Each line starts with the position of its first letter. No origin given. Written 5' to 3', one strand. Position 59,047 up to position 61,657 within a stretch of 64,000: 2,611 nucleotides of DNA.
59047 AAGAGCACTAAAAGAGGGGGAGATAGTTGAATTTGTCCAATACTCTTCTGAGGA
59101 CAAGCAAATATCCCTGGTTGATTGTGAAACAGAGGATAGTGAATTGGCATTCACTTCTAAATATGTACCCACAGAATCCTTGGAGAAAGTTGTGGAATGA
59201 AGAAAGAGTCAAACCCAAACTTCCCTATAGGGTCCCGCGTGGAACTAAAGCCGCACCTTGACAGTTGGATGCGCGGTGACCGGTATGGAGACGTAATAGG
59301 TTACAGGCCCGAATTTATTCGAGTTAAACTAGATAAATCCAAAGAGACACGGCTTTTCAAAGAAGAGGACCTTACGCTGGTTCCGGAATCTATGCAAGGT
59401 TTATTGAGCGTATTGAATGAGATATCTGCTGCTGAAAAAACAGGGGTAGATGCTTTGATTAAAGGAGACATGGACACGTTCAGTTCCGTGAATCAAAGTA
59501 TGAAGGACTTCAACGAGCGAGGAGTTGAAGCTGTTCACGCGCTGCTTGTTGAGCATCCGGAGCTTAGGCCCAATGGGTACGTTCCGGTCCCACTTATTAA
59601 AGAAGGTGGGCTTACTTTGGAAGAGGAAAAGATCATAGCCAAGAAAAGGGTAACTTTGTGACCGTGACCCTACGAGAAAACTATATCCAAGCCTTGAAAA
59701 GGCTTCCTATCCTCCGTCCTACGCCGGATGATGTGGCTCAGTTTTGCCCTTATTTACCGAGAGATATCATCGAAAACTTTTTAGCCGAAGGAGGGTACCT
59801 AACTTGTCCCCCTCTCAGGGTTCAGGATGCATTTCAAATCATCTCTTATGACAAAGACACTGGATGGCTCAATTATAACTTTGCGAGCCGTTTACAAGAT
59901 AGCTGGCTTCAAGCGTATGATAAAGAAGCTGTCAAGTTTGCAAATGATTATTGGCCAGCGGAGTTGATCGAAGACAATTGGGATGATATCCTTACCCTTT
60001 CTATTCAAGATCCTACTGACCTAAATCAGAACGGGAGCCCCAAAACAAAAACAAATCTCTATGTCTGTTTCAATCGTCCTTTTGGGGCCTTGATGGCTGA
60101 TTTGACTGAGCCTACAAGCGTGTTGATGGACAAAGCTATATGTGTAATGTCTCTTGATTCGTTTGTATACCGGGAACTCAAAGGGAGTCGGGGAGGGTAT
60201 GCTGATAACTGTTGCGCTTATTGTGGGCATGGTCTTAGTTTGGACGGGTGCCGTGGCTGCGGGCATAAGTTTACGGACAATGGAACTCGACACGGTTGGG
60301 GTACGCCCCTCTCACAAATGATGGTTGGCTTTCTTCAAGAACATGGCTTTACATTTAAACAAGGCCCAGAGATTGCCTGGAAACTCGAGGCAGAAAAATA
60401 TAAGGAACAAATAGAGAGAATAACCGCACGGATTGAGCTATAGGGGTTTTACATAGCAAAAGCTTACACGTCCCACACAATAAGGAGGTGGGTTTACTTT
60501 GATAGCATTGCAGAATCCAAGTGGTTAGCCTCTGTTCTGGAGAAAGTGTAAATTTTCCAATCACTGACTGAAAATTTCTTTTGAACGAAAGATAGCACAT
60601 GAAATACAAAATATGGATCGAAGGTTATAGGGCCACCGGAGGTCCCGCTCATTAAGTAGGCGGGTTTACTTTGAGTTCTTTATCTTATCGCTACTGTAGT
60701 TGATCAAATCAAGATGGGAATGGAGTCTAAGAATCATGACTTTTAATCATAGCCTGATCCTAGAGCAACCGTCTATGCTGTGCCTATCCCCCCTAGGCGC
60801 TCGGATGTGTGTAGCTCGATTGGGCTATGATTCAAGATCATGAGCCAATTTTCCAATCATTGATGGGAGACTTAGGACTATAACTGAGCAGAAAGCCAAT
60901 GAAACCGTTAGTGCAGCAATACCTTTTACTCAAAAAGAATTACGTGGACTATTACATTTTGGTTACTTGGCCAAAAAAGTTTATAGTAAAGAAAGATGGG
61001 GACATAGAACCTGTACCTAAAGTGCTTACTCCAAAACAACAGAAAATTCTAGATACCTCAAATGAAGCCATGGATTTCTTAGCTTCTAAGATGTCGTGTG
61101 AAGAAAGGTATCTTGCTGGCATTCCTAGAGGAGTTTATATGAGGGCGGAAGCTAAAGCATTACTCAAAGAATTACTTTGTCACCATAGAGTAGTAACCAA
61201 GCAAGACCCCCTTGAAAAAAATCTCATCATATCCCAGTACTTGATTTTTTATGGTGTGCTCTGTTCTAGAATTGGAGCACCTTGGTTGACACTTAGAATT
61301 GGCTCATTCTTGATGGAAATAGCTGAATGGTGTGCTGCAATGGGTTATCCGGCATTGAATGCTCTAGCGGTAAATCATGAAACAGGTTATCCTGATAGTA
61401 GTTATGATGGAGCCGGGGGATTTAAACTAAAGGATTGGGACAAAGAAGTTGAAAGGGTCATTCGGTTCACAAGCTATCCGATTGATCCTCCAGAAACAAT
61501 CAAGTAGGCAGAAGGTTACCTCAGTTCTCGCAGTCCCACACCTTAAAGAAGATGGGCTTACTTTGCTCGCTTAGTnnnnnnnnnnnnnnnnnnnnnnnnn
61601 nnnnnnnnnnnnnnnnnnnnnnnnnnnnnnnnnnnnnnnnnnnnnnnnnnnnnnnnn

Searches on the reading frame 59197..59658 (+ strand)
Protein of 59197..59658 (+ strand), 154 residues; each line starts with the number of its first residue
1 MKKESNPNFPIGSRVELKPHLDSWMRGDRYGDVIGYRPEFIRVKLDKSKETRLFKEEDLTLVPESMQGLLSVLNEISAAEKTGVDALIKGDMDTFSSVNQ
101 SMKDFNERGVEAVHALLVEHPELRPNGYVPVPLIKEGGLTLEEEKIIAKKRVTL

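Call 35: find_homologous_proteins(query=window:59197-59658:+, max_evalue=0.001)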
Query window:59197-59658:+ (154 aa): 2 proteins with E <= 0.001 among 22 candidates.
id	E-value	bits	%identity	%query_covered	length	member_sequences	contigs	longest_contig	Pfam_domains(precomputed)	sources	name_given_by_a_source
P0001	6.5e-95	333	100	100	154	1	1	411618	-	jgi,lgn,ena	-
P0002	2.8e-70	253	81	94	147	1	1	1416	-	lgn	-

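Call 36: find_encoding_contigs(protein=P0002, flank=10000)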
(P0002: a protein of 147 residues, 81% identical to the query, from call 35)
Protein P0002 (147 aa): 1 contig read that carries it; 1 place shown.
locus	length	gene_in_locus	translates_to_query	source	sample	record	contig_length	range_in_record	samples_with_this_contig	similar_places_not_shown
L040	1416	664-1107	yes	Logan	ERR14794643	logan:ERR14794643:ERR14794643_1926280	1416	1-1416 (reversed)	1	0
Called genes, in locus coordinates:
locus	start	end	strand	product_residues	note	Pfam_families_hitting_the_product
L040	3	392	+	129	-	?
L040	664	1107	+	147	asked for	-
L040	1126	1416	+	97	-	?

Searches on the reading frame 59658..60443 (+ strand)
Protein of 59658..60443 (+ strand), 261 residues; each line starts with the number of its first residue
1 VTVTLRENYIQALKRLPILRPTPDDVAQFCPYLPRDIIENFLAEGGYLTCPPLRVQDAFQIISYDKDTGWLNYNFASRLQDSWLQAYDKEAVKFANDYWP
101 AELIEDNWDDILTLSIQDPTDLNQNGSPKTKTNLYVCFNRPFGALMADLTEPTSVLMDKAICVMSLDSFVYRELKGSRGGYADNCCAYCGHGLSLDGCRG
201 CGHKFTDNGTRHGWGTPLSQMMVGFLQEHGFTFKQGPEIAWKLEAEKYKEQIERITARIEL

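Call 10: search_protein_families(library=pfam, proteins=[window:59658-60443:+], max_evalue=0.01)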
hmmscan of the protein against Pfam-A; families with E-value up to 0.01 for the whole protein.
window:59658-60443:+ (261 aa): 0 families

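Call 11: search_protein_families(library=phrogs, proteins=[window:59658-60443:+], max_evalue=0.001)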
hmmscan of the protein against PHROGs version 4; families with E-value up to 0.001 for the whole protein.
window:59658-60443:+ (261 aa): 0 families

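Call 48: find_homologous_proteins(query=window:59658-60440:+, max_evalue=0.001)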
Query window:59658-60440:+ (261 aa): 15 proteins with E <= 0.001 among 272 candidates.
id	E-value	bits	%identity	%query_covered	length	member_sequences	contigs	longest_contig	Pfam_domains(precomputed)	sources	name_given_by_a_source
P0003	1.4e-182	623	100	100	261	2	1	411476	-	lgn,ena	-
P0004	4.9e-65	238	44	97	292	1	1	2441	-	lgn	-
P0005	5.3e-64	234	45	96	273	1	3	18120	-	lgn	-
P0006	2.4e-63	232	44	95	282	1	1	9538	-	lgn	-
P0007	1.9e-62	229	46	94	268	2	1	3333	-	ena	-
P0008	1.7e-61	226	43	98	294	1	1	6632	-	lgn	-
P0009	3.6e-61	225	42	95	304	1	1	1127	-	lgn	-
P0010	8.2e-61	224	43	98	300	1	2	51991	-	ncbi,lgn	-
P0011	1.2e-60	223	46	92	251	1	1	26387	-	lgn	-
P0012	5.9e-60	221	41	96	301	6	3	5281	-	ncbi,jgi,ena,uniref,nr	ncbi:MAG: hypothetical protein A3B86_00875 [Candidatus Yanofskybacteria bacterium RIFCSPHIGHO2_02_FU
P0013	5.7e-55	205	41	93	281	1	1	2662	-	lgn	-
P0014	4.5e-50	189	39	97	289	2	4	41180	-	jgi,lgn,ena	-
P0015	4.2e-49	185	38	93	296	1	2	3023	-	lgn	-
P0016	1.0e-47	181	40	94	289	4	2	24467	-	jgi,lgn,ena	-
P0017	1.2e-46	177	37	97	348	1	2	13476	-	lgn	-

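Call 49: find_encoding_contigs(protein=P0010, flank=10000, max_places=2)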
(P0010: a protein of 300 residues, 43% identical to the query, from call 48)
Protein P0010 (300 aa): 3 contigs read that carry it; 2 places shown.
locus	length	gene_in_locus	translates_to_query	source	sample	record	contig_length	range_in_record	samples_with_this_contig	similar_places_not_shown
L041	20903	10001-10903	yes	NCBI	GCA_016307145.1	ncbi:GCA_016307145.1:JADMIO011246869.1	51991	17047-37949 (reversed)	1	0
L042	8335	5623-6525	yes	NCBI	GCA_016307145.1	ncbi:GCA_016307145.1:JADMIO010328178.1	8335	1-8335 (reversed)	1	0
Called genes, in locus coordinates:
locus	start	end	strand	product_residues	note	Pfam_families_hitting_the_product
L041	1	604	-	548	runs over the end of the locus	PF01590:GAF (weak), PF13185:GAF_2, PF00989:PAS, PF08448:PAS_4, PF13426:PAS_9, PF00512:HisKA, PF02518:HATPase_c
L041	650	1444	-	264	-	-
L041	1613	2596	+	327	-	-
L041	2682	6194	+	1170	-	PF08448:PAS_4 (weak), PF08447:PAS_3, PF00989:PAS, PF08448:PAS_4, PF13426:PAS_9 (weak), PF08448:PAS_4, PF00990:GGDEF, PF00563:EAL, +4 more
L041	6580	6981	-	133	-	PF00072:Response_reg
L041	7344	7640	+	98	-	-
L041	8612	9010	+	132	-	PF05635:23S_rRNA_IVP, PF22296:bAvd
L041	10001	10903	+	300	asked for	-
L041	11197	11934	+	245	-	PF04545:Sigma70_r4, PF08299:Bac_DnaA_C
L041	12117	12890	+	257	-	-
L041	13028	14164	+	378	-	PF26514:DUF8173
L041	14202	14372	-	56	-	-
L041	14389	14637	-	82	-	-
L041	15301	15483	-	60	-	-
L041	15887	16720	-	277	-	PF12895:ANAPC3 (weak), PF13424:TPR_12 (weak), PF00515:TPR_1 (weak), PF07719:TPR_2 (weak), PF13371:TPR_9 (weak), PF13414:TPR_11 (weak), PF00515:TPR_1 (weak), PF14559:TPR_19, +7 more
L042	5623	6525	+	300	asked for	-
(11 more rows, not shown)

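Call 50: find_encoding_contigs(protein=P0005, flank=10000, max_places=3)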
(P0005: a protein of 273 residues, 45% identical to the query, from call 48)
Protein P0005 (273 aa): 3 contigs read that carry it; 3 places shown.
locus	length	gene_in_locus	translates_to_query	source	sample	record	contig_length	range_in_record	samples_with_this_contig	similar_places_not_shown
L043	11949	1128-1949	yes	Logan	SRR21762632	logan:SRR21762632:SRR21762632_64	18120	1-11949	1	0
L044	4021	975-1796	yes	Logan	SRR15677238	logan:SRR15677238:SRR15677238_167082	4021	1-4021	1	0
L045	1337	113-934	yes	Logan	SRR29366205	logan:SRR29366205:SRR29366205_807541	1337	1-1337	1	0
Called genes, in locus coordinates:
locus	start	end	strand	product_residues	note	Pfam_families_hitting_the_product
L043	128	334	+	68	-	-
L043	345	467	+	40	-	-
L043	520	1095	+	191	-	-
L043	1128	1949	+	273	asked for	-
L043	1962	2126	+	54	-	-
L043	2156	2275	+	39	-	-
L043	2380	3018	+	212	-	-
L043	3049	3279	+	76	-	-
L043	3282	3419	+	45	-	-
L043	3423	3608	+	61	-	-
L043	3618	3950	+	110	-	-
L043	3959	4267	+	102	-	-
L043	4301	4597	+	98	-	-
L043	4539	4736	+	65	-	-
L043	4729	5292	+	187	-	PF03692:CxxCxxCC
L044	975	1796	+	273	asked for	-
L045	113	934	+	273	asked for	-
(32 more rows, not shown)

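Call 51: find_encoding_contigs(protein=P0011, flank=10000, max_places=2)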
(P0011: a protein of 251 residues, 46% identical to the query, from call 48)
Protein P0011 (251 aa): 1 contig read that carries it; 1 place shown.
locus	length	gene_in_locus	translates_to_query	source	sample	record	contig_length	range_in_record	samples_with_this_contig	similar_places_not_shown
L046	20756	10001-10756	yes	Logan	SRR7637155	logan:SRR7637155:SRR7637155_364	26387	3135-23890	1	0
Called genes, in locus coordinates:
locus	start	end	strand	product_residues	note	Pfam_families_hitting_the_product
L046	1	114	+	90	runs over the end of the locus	-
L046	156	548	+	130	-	PF00903:Glyoxalase, PF22677:Ble-like_N (weak)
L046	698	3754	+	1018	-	PF07705:CARDB (weak), PF18884:TSP3_bac (faint)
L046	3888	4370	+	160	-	PF08327:AHSA1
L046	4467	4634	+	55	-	-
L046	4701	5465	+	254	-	PF02517:Rce1-like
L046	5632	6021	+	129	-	-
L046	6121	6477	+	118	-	PF01641:SelR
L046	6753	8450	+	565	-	PF00206:Lyase_1 (weak)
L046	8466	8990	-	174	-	PF02600:DsbB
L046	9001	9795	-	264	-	PF02900:LigB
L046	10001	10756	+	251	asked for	-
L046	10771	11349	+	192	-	-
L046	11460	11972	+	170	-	PF06983:3-dmu-9_3-mt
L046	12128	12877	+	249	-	PF23477:zf_Tbcl_2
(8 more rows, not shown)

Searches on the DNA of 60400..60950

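Call 81: search_rna_families(source=window, start=60400, end=60950, threshold=evalue, max_evalue=5)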
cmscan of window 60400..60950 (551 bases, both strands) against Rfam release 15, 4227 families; matches with E-value up to 5: 1.
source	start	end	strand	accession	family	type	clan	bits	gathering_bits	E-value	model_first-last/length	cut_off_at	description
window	60672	60690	+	RF00390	TYMV_upPK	Cis-reg;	-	16.5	38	1.3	1-23/23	no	turnip yellow mosaic virus upstream pseudo-knot (TYMV_upPK)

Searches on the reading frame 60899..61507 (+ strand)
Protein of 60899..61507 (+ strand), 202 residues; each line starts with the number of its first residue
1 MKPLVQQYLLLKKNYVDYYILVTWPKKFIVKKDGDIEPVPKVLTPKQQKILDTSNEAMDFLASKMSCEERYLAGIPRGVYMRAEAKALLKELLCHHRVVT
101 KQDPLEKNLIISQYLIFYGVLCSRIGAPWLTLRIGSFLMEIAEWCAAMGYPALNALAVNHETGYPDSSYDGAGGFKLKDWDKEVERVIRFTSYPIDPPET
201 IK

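Call 29: find_encoding_contigs(protein=window:60899-61507:+, flank=10000, max_places=6)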
Protein window:60899-61507:+ (202 aa): 2 contigs read that carry it; 1 place shown.
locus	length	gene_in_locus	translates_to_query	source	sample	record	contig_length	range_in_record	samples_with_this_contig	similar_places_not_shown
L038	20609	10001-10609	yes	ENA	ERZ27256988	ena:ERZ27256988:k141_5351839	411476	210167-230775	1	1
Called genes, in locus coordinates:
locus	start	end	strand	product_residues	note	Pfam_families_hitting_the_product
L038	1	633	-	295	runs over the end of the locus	-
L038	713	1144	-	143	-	-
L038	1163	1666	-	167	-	-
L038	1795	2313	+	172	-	PF15919:HicB_lk_antitox, PF21748:UPF0150 (weak)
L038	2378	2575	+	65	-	PF28077:THIVI_2564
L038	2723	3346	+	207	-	PF03118:RNA_pol_A_CTD (weak)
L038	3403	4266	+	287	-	-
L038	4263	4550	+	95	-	-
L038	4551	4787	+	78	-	-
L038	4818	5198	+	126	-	-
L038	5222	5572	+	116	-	-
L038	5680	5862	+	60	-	-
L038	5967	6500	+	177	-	PF03235:GmrSD_N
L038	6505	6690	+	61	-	-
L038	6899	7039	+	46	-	-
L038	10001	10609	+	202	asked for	-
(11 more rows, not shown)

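Call 85: search_protein_representatives(protein=window:60899-61504:+)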
Query: 202 residues. Proteins with E-value up to 0.001 (for the whole library): 133; up to 1e-10: 59; up to 1e-30: 0. The best 133 are listed.
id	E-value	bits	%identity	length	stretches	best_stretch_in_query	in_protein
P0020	7.7e-29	117.4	50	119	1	81-197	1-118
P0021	2.6e-26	109.1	50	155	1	78-195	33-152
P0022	6.1e-26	107.9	50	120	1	81-198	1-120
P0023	6.7e-26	107.8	52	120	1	81-194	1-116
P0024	1.4e-25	106.7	52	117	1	90-194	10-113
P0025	2.3e-23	99.5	50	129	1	80-195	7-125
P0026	6.8e-23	98.0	48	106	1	107-198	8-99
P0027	1.3e-22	97.1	47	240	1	84-199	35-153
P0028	1.0e-21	94.1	45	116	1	84-195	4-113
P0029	2.4e-21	92.9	50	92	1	109-196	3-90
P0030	3.2e-21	92.5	47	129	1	82-195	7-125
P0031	3.3e-21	92.5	46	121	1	83-198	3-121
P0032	5.6e-21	91.7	45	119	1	82-198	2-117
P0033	4.4e-20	88.8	47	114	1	81-190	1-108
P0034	1.7e-19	86.9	47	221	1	83-196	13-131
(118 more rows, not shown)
